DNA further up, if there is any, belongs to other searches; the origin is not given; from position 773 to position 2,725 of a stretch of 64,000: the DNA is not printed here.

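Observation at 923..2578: Membrane-anchored 2Fe-2S ferredoxin fused to a class III adenylate cyclase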

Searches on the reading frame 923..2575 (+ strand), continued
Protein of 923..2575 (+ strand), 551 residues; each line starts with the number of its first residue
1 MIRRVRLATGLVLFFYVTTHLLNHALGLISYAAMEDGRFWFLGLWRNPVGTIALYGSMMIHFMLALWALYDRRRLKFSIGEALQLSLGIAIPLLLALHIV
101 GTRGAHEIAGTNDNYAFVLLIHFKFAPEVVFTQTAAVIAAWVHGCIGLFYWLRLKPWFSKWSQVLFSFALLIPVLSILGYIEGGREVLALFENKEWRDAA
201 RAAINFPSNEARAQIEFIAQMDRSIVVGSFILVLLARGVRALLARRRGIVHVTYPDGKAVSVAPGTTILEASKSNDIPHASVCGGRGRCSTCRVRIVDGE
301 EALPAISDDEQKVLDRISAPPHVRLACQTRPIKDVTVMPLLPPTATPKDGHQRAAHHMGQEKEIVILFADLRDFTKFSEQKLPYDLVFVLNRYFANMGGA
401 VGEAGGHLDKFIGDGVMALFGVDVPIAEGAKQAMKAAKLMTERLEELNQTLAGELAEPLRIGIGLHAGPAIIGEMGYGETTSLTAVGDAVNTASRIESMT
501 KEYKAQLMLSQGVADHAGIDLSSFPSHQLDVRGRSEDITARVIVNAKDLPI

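Call 18: search_dna_similar(query=window:923-2575:+, collection=plasmids, mode=protein, max_rows=25, max_evalue=1e-20)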
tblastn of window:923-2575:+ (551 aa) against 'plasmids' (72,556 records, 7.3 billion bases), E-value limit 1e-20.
Records with a match: 209; places in all: 231; records where one place covers at least 80% of the query: 166.
Best place of each record, by identity: <60% 209.
By first word of the organism name: Rhizobium 145; Sinorhizobium 15; Ensifer 10; Azospirillum 8; Phyllobacterium 5; Burkholderia 3; Leptospira 3; Agrobacterium 3; Allorhizobium 2; Tistrella 2; and 10 more.
By predicted mobility (MOB-suite, as given by PLSDB): non-mobilizable 145; mobilizable 38; conjugative 26.
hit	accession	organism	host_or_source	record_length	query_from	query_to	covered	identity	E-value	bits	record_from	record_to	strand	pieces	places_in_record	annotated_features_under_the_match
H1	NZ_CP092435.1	Rhizobium sp. K102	Phaseolus vulgaris,Cell culture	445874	2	547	99%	47.3%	9e-132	431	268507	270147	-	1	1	adenylate/guanylate cyclase domain-containing protein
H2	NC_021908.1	Rhizobium etli bv. mimosae str. Mim1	Mimosa affinis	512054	2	547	99%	46.8%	8e-138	448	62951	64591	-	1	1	adenylate/guanylate cyclase domain-containing protein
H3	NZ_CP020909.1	Rhizobium etli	Phaseolus vulgaris,cell culture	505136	2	547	99%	46.8%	2e-137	447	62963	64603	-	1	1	adenylate/guanylate cyclase domain-containing protein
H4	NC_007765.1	Rhizobium etli CFN 42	-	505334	2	547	99%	46.7%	9e-137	445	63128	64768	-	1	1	adenylate/guanylate cyclase domain-containing protein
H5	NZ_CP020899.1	Rhizobium phaseoli Brasil 5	Phaseolus vulgaris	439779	2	547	99%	46.5%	1e-130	427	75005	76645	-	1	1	adenylate/guanylate cyclase domain-containing protein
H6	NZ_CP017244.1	Rhizobium etli 8C-3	Phaseolus vulgaris,cell culture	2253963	2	547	99%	46.4%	1e-142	462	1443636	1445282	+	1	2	record has no annotation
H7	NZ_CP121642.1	Rhizobium sp. CC1099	Onobrychis viciifolia,cell culture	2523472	2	543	98%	46.7%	5e-140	454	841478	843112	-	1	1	none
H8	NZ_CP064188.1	Rhizobium sp. 007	Onobrychis viciifolia,cell culture,root ...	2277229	2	543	98%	46.7%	6e-140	454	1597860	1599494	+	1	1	none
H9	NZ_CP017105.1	Rhizobium gallicum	Phaseolus vulgaris,Whole ...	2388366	2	543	98%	46.7%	6e-140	454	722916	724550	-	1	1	none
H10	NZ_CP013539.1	Rhizobium phaseoli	Phaseolus vulgaris,Whole ...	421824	2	547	99%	46.3%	4e-131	429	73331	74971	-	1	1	adenylate/guanylate cyclase domain-containing protein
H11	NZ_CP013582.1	Rhizobium phaseoli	Phaseolus vulgaris,Whole ...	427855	2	547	99%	46.3%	4e-131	429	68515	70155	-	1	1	adenylate/guanylate cyclase domain-containing protein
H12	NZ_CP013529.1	Rhizobium phaseoli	Phaseolus vulgaris,Whole ...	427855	2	547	99%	46.3%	4e-131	429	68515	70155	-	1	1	adenylate/guanylate cyclase domain-containing protein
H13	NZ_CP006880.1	Rhizobium gallicum bv. gallicum R602sp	Phaseolus vulgaris,whole ...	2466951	2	543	98%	46.6%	2e-139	452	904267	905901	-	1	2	record has no annotation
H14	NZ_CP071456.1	Rhizobium lentis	lentil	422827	2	547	99%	46.1%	4e-136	443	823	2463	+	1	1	adenylate/guanylate cyclase domain-containing protein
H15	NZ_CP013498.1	Rhizobium sp. N621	Phaseolus vulgaris,Whole ...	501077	2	547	99%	46.1%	7e-131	428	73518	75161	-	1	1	adenylate/guanylate cyclase domain-containing protein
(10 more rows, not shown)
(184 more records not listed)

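Call 19: get_annotated_region(hit=H4, flank=5000)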
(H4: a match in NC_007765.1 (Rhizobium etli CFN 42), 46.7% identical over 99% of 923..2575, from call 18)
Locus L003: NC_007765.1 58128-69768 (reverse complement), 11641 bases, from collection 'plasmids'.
description: Rhizobium etli CFN 42 plasmid p42e, complete sequence
organism: Rhizobium etli CFN 42 (NCBI taxid 347834)
taxonomy: Bacteria; Pseudomonadota; Alphaproteobacteria; Hyphomicrobiales; Rhizobiaceae; Rhizobium; Rhizobium etli; Rhizobium etli CFN 42
host: -; source: -; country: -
typing (MOB-suite, as given by PLSDB): non-mobilizable
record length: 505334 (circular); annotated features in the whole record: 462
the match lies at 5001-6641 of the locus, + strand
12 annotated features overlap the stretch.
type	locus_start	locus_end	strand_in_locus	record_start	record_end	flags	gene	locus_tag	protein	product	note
CDS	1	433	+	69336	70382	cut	-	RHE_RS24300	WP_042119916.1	3-carboxy-cis,cis-muconate cycloisomerase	-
CDS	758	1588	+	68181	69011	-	-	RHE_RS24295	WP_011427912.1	MBL fold metallo-hydrolase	-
CDS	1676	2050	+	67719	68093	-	-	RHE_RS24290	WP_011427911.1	GFA family protein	-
CDS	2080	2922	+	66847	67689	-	-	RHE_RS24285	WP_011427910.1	alpha/beta hydrolase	-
CDS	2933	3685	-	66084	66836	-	-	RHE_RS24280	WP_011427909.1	polysaccharide deacetylase family protein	-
CDS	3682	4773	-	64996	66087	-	-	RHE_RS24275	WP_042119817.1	glycosyltransferase family 4 protein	-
CDS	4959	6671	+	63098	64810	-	-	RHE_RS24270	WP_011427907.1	adenylate/guanylate cyclase domain-containing protein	-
CDS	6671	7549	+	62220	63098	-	-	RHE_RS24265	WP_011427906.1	FkbM family methyltransferase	-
CDS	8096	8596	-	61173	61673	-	-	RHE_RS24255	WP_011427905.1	GFA family protein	-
CDS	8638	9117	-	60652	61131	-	-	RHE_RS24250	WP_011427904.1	class I SAM-dependent methyltransferase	-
CDS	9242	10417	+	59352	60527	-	-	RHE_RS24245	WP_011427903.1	DUF3095 domain-containing protein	-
CDS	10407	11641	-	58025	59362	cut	-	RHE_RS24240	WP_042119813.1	nucleotide sugar dehydrogenase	-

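Call 22: find_encoding_contigs(protein=P0008, flank=5000, max_places=1)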
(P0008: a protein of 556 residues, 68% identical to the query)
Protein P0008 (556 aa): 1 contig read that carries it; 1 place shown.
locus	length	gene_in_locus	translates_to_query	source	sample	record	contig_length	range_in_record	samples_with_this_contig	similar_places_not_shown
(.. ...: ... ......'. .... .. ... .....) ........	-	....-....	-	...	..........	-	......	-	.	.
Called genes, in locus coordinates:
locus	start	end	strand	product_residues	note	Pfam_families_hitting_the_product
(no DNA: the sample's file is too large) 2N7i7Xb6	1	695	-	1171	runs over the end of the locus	PF17757:UvrB_inter, PF02559:CarD_TRCF_RID, PF00270:DEAD, PF04851:ResIII, PF00271:Helicase_C, PF03461:TRCF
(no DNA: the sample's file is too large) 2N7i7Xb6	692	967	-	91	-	PF03937:Sdh5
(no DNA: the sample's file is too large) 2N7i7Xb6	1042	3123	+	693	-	PF17191:RecG_wedge, PF01336:tRNA_anti-codon (weak), PF00270:DEAD, PF04851:ResIII (weak), PF00271:Helicase_C, PF19833:RecG_dom3_C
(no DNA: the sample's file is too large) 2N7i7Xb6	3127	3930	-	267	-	PF04367:DUF502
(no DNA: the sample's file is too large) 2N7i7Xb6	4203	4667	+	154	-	PF13432:TPR_16, PF12895:ANAPC3, PF13424:TPR_12, PF00515:TPR_1, PF07719:TPR_2, PF13181:TPR_8, PF13432:TPR_16, PF14559:TPR_19, +10 more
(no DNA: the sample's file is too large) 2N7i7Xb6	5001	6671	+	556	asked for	PF00111:Fer2, PF00211:Guanylate_cyc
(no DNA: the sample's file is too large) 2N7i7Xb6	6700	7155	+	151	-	PF01575:MaoC_dehydratas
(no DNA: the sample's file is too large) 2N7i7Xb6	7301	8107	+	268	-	PF00196:GerE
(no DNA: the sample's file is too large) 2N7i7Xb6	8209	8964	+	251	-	PF03070:TENA_THI-4, PF14518:Haem_oxygenas_2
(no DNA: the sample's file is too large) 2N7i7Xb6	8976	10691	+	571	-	PF02776:TPP_enzyme_N, PF00205:TPP_enzyme_M, PF02775:TPP_enzyme_C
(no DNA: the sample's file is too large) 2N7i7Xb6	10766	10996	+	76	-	-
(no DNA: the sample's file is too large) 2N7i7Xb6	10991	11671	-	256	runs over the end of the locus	PF02798:GST_N, PF13417:GST_N_3, PF13409:GST_N_2, PF00043:GST_C, PF14497:GST_C_3, PF13410:GST_C_2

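Call 23: find_encoding_contigs(protein=P0029, flank=5000, max_places=1)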
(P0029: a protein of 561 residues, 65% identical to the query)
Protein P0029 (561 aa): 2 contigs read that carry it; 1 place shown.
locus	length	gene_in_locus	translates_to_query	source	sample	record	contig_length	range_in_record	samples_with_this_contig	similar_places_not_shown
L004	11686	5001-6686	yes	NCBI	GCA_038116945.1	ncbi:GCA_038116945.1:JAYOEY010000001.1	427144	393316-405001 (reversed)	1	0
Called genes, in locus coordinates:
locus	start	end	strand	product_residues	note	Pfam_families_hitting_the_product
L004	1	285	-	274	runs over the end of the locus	-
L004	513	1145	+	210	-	-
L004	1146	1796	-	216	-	-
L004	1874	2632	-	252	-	PF04367:DUF502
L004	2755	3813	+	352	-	PF08392:FAE1_CUT1_RppA, PF00195:Chal_sti_synt_N, PF02797:Chal_sti_synt_C, PF08541:ACP_syn_III_C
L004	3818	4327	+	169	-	PF04140:ICMT, PF04191:PEMT (weak)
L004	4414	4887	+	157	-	PF13174:TPR_6 (faint), PF13428:TPR_14 (faint), PF13424:TPR_12 (weak), PF00515:TPR_1, PF07719:TPR_2, PF13424:TPR_12 (weak), PF13432:TPR_16 (weak), PF14559:TPR_19 (weak), +5 more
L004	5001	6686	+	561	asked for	PF00111:Fer2, PF00211:Guanylate_cyc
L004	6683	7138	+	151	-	PF01575:MaoC_dehydratas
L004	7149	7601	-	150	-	PF07883:Cupin_2 (weak)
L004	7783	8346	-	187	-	PF00903:Glyoxalase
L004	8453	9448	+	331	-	PF01557:FAA_hydrolase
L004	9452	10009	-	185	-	PF00903:Glyoxalase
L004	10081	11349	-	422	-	PF03401:TctC (weak)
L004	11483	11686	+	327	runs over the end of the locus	PF01557:FAA_hydrolase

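Call 24: find_encoding_contigs(protein=P0046, flank=5000, max_places=1)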
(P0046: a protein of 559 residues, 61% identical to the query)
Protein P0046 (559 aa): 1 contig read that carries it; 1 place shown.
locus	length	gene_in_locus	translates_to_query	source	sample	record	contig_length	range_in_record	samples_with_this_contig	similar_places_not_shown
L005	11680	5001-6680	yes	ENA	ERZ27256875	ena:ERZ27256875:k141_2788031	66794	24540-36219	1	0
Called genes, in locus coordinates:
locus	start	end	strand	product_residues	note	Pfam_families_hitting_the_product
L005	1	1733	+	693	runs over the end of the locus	PF17191:RecG_wedge (weak), PF01336:tRNA_anti-codon (weak), PF00270:DEAD, PF04851:ResIII (weak), PF00271:Helicase_C, PF19833:RecG_dom3_C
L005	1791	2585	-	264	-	PF04367:DUF502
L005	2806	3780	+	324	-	PF08392:FAE1_CUT1_RppA, PF00195:Chal_sti_synt_N, PF08545:ACP_syn_III (weak), PF02797:Chal_sti_synt_C, PF08541:ACP_syn_III_C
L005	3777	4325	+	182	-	PF04140:ICMT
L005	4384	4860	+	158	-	PF13424:TPR_12 (weak), PF13432:TPR_16, PF12895:ANAPC3, PF00515:TPR_1, PF07719:TPR_2, PF13181:TPR_8 (weak), PF13432:TPR_16 (weak), PF14559:TPR_19 (weak), +8 more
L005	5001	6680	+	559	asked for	PF00111:Fer2, PF00211:Guanylate_cyc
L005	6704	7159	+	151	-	PF01575:MaoC_dehydratas, PF13452:FAS1_DH_region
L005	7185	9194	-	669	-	PF01970:TctA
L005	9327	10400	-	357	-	-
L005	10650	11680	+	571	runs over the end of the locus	PF02776:TPP_enzyme_N, PF00205:TPP_enzyme_M, PF02775:TPP_enzyme_C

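Call 25: find_encoding_contigs(protein=P0116, flank=5000, max_places=1)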
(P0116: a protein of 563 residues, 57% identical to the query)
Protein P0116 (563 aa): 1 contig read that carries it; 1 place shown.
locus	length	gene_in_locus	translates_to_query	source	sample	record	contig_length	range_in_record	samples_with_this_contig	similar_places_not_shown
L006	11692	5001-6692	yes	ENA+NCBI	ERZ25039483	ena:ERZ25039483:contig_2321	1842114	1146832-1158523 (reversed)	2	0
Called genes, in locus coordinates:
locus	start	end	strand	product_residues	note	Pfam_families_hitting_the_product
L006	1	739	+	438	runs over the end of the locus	PF06808:DctM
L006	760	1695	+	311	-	PF02826:2-Hacid_dh_C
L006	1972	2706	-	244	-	PF04367:DUF502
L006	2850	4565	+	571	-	PF00195:Chal_sti_synt_N, PF08392:FAE1_CUT1_RppA, PF04140:ICMT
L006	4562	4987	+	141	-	PF23914:TPR_CcmH_CycH (weak), PF00515:TPR_1 (faint), PF07719:TPR_2 (faint), PF13174:TPR_6 (faint), PF13432:TPR_16, PF12895:ANAPC3 (weak), PF13414:TPR_11 (weak), PF14559:TPR_19, +4 more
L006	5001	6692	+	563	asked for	PF00111:Fer2, PF00211:Guanylate_cyc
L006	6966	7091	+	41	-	-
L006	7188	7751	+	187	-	PF03928:HbpS-like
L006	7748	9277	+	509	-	PF07670:Gate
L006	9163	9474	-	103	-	-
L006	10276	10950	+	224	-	PF01135:PCMT, PF13847:Methyltransf_31 (weak), PF13649:Methyltransf_25 (weak)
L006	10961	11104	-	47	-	-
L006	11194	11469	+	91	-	-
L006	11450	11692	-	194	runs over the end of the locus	PF02627:CMD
